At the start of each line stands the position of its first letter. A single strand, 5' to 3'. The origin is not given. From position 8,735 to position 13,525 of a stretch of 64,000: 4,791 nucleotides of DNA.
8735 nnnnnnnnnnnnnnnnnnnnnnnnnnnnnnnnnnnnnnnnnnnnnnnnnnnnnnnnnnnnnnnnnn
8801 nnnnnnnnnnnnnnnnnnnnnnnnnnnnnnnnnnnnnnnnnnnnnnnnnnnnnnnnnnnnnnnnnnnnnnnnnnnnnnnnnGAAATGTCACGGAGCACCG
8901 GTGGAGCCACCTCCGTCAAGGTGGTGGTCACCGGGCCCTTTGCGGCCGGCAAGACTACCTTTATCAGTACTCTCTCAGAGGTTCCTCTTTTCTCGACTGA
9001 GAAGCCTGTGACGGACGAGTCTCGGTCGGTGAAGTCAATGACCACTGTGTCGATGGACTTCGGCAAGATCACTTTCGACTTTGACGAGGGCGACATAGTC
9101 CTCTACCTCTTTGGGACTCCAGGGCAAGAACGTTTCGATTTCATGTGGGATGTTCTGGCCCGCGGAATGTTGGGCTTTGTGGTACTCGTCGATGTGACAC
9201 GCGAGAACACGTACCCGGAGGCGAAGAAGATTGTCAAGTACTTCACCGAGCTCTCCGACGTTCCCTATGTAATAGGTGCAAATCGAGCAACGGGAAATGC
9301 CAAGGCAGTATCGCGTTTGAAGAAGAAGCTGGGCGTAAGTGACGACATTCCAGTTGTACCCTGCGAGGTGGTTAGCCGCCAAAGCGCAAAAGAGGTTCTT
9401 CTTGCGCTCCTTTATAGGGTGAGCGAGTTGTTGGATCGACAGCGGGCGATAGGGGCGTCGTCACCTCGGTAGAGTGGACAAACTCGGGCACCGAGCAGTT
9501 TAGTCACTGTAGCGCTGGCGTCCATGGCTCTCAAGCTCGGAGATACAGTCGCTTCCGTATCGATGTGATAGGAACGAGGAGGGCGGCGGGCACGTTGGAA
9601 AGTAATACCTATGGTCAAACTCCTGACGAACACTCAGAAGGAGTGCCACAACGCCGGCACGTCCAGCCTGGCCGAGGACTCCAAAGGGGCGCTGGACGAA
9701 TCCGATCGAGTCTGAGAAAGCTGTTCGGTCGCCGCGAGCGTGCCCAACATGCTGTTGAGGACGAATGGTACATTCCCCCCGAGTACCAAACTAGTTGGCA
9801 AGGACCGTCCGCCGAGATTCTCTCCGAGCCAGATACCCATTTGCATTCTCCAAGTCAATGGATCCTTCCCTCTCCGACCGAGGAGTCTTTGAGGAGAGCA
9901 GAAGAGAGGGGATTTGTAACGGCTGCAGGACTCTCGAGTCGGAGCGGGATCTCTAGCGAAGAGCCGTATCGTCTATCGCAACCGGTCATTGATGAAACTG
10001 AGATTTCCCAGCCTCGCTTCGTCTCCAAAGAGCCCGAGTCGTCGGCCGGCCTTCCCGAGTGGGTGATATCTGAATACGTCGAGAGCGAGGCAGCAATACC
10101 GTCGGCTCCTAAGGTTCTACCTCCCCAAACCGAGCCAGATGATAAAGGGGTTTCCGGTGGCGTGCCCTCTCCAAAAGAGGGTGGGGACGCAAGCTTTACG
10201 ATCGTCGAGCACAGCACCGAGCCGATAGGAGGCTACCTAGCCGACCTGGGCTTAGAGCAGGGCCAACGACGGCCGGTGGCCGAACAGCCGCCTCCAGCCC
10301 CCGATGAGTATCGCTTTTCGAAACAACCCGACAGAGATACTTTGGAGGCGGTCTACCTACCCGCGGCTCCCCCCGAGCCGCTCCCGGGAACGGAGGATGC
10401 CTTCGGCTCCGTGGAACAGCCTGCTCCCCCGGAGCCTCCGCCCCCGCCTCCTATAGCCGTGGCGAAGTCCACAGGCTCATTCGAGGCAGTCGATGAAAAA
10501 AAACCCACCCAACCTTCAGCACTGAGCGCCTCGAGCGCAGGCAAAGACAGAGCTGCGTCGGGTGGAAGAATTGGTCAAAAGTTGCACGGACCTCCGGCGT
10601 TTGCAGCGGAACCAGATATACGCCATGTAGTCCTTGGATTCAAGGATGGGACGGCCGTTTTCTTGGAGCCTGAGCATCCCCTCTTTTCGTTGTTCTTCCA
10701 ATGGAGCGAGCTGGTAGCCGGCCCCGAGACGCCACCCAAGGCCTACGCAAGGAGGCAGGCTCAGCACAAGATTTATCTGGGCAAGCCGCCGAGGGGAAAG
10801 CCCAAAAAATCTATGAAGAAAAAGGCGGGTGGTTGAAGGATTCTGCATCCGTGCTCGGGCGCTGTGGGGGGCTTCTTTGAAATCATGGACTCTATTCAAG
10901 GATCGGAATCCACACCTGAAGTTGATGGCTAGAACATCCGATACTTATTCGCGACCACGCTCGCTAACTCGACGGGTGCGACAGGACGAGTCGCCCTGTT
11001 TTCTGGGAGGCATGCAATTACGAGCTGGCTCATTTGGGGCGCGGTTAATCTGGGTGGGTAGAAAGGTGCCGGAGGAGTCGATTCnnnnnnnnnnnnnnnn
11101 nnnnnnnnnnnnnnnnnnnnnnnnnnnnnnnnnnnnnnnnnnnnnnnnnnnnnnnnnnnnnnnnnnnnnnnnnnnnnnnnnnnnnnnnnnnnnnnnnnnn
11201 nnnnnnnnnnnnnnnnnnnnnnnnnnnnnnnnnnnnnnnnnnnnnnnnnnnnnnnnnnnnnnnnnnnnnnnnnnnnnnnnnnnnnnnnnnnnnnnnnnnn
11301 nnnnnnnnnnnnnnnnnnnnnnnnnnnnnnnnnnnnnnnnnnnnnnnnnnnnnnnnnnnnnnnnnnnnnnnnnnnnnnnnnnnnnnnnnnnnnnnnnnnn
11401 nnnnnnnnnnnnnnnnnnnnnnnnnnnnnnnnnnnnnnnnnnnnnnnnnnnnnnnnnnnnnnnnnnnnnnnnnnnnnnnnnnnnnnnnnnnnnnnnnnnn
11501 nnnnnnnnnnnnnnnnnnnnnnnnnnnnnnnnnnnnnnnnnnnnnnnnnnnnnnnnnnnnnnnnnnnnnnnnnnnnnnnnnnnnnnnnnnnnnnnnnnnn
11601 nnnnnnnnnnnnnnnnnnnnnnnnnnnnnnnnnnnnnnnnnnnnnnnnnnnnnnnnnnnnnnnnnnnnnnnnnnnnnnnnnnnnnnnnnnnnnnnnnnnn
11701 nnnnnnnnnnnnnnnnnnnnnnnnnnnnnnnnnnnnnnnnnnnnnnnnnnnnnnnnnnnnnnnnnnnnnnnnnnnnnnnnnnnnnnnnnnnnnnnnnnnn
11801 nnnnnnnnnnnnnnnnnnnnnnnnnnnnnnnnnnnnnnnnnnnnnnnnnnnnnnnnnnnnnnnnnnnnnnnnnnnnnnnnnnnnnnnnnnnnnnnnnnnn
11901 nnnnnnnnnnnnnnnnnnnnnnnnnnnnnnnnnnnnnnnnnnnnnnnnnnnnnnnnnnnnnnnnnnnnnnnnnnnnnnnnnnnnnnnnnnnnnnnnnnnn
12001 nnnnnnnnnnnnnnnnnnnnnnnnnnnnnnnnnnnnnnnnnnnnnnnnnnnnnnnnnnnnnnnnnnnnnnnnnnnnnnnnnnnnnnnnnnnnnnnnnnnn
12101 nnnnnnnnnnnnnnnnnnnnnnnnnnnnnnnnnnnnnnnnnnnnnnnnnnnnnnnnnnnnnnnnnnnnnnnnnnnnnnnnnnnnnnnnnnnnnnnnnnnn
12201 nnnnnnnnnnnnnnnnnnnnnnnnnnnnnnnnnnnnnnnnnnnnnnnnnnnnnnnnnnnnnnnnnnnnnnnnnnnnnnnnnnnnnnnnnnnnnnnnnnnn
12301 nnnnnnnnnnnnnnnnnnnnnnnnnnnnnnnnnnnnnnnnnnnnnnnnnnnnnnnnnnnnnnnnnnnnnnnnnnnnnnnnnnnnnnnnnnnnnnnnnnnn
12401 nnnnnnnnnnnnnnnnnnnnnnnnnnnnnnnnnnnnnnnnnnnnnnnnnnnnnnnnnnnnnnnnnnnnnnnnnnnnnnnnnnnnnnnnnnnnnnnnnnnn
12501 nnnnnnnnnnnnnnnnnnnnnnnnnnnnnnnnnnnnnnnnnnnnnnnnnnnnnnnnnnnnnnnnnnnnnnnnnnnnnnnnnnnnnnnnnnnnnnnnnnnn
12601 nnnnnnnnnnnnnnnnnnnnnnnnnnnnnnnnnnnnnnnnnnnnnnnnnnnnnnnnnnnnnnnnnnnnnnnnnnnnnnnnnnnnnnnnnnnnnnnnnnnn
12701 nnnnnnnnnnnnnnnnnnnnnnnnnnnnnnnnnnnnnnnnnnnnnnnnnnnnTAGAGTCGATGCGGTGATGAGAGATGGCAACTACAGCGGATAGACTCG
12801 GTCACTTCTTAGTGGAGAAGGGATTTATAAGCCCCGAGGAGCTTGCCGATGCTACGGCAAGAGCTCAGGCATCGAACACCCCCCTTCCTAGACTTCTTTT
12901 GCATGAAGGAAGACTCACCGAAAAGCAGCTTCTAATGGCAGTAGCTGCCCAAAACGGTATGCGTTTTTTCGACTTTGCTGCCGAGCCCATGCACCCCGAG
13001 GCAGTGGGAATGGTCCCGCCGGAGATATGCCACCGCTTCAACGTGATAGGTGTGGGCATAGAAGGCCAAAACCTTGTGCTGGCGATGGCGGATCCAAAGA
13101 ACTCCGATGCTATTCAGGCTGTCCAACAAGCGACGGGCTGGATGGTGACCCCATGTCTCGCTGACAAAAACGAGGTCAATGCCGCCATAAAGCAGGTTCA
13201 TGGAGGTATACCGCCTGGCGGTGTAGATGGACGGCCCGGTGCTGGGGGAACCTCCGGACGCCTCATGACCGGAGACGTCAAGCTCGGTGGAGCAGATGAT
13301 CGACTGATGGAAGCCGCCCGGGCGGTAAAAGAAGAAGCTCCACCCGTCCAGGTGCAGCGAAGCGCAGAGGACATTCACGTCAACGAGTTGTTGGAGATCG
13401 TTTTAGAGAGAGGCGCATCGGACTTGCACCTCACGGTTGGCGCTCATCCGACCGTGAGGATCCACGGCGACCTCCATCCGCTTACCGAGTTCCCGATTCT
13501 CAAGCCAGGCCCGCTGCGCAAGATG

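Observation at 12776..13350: PilT retraction ATPase carries an extra N-terminal GspE-N/MshEN-like domain; PilB has two MshEN-like c-di-GMP-binding-type motifs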

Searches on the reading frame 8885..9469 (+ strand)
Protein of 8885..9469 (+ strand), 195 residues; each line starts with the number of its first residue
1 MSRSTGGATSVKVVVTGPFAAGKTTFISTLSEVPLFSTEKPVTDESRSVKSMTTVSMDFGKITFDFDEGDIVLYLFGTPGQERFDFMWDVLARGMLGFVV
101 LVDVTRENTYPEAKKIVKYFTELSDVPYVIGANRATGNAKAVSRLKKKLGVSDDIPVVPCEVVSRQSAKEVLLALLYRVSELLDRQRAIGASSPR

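Call 3: search_protein_families(library=pfam, proteins=[window:8885-9469:+], max_evalue=0.1)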
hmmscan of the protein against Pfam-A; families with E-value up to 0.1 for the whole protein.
window:8885-9469:+ (195 aa): 9 families
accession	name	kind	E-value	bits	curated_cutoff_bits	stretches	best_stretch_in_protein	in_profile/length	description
PF03029.23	ATP_bind_1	-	9.8e-17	62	27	2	46-155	61-182/240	Conserved hypothetical ATP binding protein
PF00071.28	Ras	-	7.7e-11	42.3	21.6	1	12-142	1-122/162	Ras family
PF00025.27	Arf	-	4e-05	23.6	22.3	1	8-173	12-168/174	ADP-ribosylation factor family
PF09547.16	SpoIVA_ATPase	-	0.00012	21.9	26.6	1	101-177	157-234/237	Stage IV sporulation protein A, ATPase domain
PF08477.19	Roc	-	0.00048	20.8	27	1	12-119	1-101/119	Ras of Complex, Roc, domain of DAPkinase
PF13479.12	AAA_24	-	0.0016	18.8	27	1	10-40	2-32/195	AAA domain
PF01926.29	MMR_HSR1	-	0.014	15.9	21.9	1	12-133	1-112/113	50S ribosome-binding GTPase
PF00350.29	Dynamin_N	-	0.025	15.1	27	1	13-49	1-38/168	Dynamin family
PF00735.24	Septin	-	0.035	13.8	26.2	1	10-80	4-71/280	Septin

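Call 52: search_protein_families(library=ncbifam, proteins=[window:8885-9469:+], max_evalue=0.01)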
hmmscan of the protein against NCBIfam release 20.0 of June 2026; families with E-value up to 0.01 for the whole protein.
window:8885-9469:+ (195 aa): 2 families
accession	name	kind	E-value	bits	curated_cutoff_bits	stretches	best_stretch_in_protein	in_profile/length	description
TIGR00231.1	small_GTP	domain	1.8e-07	31.1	42.5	1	10-139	3-126/164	GTP-binding protein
TIGR02836.1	spore_IV_A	equivalog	0.005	15.8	459.9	0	101-171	157-228/492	stage IV sporulation protein A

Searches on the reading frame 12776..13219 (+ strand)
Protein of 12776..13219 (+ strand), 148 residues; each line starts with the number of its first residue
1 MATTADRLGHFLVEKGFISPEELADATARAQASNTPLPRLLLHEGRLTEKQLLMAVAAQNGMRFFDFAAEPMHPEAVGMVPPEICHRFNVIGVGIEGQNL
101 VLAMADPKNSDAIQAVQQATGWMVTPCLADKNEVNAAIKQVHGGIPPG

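Call 71: predict_structure(alignment_id=A3)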
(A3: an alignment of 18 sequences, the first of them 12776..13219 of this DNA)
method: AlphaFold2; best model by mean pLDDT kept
length: 148 residues; sequences in the alignment: 18
mean_pLDDT: 88.4   pTM: 0.71
mean pLDDT of the five models: 88.4, 87.1, 86.6, 86.4, 86.4
residues with pLDDT >= 90: 77; 70-90: 65; 50-70: 4; < 50: 2
segments of 3 or more residues with pLDDT < 50: none
pLDDT, mean of each block of 10 residues (from residue 1): 74 88 90 89 88 86 88 91 93 93 92 94 93 92 71
secondary structure, 60 per line:
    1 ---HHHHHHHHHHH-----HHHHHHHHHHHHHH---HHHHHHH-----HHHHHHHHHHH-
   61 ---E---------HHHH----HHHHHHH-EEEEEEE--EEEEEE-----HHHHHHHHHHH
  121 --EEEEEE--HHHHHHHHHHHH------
elements in order: H4-14 H20-33 H37-43 H49-59 H74-77 H82-88 E90-96 E99-104 H110-120 E123-128 H131-142

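Call 73: fold_search(model_id=the predicted structure, library=pdb)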
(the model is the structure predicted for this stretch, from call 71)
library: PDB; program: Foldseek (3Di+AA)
matches with E <= 10: 337; with E <= 0.001: 21
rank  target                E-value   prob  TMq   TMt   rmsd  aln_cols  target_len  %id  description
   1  5htl_B                1.0e-10  1.00  0.55  0.58   6.0       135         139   26  Structure of MshE with cdg (released 2016-10-05)
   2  7lko_A                1.0e-09  1.00  0.54  0.54   6.3       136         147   23  The PilB(N-terminal)-PilZ complex of the Type IV pilus from Xanthomonas citri (2.9 A) (released 2021-08-11)
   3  9g1w_MODEL_1_A        1.2e-09  1.00  0.52  0.51   8.7       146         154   20  NMR solution structure of the Thermus thermophilus PilF-GSPIIA domain (released 2025-05-21)
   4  5htl_A                1.8e-09  1.00  0.54  0.57   6.0       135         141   26  Structure of MshE with cdg (released 2016-10-05)
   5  7lkm_A                1.9e-09  1.00  0.56  0.55   5.4       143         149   24  The PilB(N-terminal_P70S mutant)-PilZ complex of the Type IV pilus from Xanthomonas citri (released 2021-08-11)
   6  6ejf_G                3.4e-09  1.00  0.55  0.55   6.7       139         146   31  Thermus thermophilus PilF ATPase (apoprotein form) (released 2018-08-01)
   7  7lkm_B                3.9e-09  1.00  0.56  0.56   6.1       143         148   24  The PilB(N-terminal_P70S mutant)-PilZ complex of the Type IV pilus from Xanthomonas citri (released 2021-08-11)
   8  7lkn_A                9.6e-09  1.00  0.57  0.57   6.1       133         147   25  The PilB(N-terminal_P70S mutant)-PilZ complex (SeMet) (released 2021-08-11)
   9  9gl5_A                2.4e-08  1.00  0.50  0.52   5.9       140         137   24  X-ray structure of the Thermus thermophilus Q190E mutant of the PilF-GSPIIB domain in the c-di-GMP bound state (released 2025-06-25)
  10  8pfa_A                4.9e-08  1.00  0.50  0.53   5.9       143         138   24  X-ray structure of the Thermus thermophilus K167R mutant of the PilF-GSPIIB domain in the c-di-GMP bound state (released 2024-06-26)
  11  8pe0_A                5.2e-08  1.00  0.49  0.51   5.9       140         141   24  X-ray structure of the Thermus thermophilus K167L mutant of the PilF-GSPIIB domain in the c-di-GMP bound state (released 2024-06-26)
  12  8pfa_B                6.3e-08  1.00  0.50  0.53   6.0       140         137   25  X-ray structure of the Thermus thermophilus K167R mutant of the PilF-GSPIIB domain in the c-di-GMP bound state (released 2024-06-26)
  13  9glg_B                6.7e-08  1.00  0.51  0.55   5.8       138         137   23  X-ray structure of the Thermus thermophilus Q218E mutant of the PilF-GSPIIB domain in the c-di-GMP bound state (released 2025-06-25)
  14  8pdk_A                6.7e-08  1.00  0.49  0.51   5.9       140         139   24  X-ray structure of the Thermus thermophilus PilF-GSPIIB domain in the c-di-GMP bound state (released 2024-06-26)
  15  9glg_A                1.1e-07  1.00  0.49  0.51   5.9       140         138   24  X-ray structure of the Thermus thermophilus Q218E mutant of the PilF-GSPIIB domain in the c-di-GMP bound state (released 2025-06-25)
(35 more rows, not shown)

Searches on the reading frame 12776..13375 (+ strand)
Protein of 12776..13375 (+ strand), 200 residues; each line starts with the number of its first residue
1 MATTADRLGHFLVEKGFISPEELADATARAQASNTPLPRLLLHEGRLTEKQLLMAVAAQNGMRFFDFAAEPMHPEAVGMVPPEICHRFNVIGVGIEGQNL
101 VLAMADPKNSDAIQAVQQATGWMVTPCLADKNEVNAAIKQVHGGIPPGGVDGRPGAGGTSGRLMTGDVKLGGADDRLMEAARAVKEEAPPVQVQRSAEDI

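Call 5: search_solved_structures(query=window:12776-13375:+, max_evalue=1, show_alignments=4)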
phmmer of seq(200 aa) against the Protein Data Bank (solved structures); distinct sequences matched with E-value up to 1: 18.
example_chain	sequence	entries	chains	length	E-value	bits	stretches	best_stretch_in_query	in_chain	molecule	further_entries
6f8l_G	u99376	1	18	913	1.1e-30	110.1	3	5-143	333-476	Type IV pilus assembly protein PilF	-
6ejf_G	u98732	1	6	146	9.6e-15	58.1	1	5-119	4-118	Type IV pilus assembly protein PilF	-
6olj_C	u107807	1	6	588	2.8e-12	50.1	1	5-142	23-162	Type IV pilus biogenesis ATPase PilB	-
5tsg_B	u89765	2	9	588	2.8e-12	50.1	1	5-142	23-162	Type IV pilus biogenesis ATPase PilB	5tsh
5zfr_A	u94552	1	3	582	4.9e-12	49.3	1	5-141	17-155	Type IV pilus biogenesis ATPase PilB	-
3jc8_Ba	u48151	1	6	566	1.4e-11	47.9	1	6-144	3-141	Type IV-A pilus assembly ATPase PilB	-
7lkm_A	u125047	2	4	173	1e-09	41.8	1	10-141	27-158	Pilus biogenesis protein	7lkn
7lko_B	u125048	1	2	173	1.4e-09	41.3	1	10-141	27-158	Pilus biogenesis protein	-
8pfa_A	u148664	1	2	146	1.2e-08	38.2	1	7-115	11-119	c-di-GMP binding domain of the ATPase enzyme PilF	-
5htl_A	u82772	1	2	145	1.7e-08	37.8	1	6-115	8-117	MSHA biogenesis protein MshE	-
6ejf_J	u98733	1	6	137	2.3e-08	37.3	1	7-115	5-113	Type IV pilus assembly protein PilF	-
8pdk_A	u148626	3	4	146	2.6e-08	37.2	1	7-115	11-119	c-di-GMP binding domain of the ATPase enzyme PilF | ATP-binding motif-containing protein pilF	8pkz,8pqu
9gl5_A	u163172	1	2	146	2.7e-08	37.1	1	7-115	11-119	ATP-binding motif-containing protein pilF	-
8pe0_A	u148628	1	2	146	5.1e-08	36.2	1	8-115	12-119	c-di-GMP binding domain of the ATPase enzyme PilF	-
9glg_A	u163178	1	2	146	7e-08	35.8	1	7-115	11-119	ATP-binding motif-containing protein pilF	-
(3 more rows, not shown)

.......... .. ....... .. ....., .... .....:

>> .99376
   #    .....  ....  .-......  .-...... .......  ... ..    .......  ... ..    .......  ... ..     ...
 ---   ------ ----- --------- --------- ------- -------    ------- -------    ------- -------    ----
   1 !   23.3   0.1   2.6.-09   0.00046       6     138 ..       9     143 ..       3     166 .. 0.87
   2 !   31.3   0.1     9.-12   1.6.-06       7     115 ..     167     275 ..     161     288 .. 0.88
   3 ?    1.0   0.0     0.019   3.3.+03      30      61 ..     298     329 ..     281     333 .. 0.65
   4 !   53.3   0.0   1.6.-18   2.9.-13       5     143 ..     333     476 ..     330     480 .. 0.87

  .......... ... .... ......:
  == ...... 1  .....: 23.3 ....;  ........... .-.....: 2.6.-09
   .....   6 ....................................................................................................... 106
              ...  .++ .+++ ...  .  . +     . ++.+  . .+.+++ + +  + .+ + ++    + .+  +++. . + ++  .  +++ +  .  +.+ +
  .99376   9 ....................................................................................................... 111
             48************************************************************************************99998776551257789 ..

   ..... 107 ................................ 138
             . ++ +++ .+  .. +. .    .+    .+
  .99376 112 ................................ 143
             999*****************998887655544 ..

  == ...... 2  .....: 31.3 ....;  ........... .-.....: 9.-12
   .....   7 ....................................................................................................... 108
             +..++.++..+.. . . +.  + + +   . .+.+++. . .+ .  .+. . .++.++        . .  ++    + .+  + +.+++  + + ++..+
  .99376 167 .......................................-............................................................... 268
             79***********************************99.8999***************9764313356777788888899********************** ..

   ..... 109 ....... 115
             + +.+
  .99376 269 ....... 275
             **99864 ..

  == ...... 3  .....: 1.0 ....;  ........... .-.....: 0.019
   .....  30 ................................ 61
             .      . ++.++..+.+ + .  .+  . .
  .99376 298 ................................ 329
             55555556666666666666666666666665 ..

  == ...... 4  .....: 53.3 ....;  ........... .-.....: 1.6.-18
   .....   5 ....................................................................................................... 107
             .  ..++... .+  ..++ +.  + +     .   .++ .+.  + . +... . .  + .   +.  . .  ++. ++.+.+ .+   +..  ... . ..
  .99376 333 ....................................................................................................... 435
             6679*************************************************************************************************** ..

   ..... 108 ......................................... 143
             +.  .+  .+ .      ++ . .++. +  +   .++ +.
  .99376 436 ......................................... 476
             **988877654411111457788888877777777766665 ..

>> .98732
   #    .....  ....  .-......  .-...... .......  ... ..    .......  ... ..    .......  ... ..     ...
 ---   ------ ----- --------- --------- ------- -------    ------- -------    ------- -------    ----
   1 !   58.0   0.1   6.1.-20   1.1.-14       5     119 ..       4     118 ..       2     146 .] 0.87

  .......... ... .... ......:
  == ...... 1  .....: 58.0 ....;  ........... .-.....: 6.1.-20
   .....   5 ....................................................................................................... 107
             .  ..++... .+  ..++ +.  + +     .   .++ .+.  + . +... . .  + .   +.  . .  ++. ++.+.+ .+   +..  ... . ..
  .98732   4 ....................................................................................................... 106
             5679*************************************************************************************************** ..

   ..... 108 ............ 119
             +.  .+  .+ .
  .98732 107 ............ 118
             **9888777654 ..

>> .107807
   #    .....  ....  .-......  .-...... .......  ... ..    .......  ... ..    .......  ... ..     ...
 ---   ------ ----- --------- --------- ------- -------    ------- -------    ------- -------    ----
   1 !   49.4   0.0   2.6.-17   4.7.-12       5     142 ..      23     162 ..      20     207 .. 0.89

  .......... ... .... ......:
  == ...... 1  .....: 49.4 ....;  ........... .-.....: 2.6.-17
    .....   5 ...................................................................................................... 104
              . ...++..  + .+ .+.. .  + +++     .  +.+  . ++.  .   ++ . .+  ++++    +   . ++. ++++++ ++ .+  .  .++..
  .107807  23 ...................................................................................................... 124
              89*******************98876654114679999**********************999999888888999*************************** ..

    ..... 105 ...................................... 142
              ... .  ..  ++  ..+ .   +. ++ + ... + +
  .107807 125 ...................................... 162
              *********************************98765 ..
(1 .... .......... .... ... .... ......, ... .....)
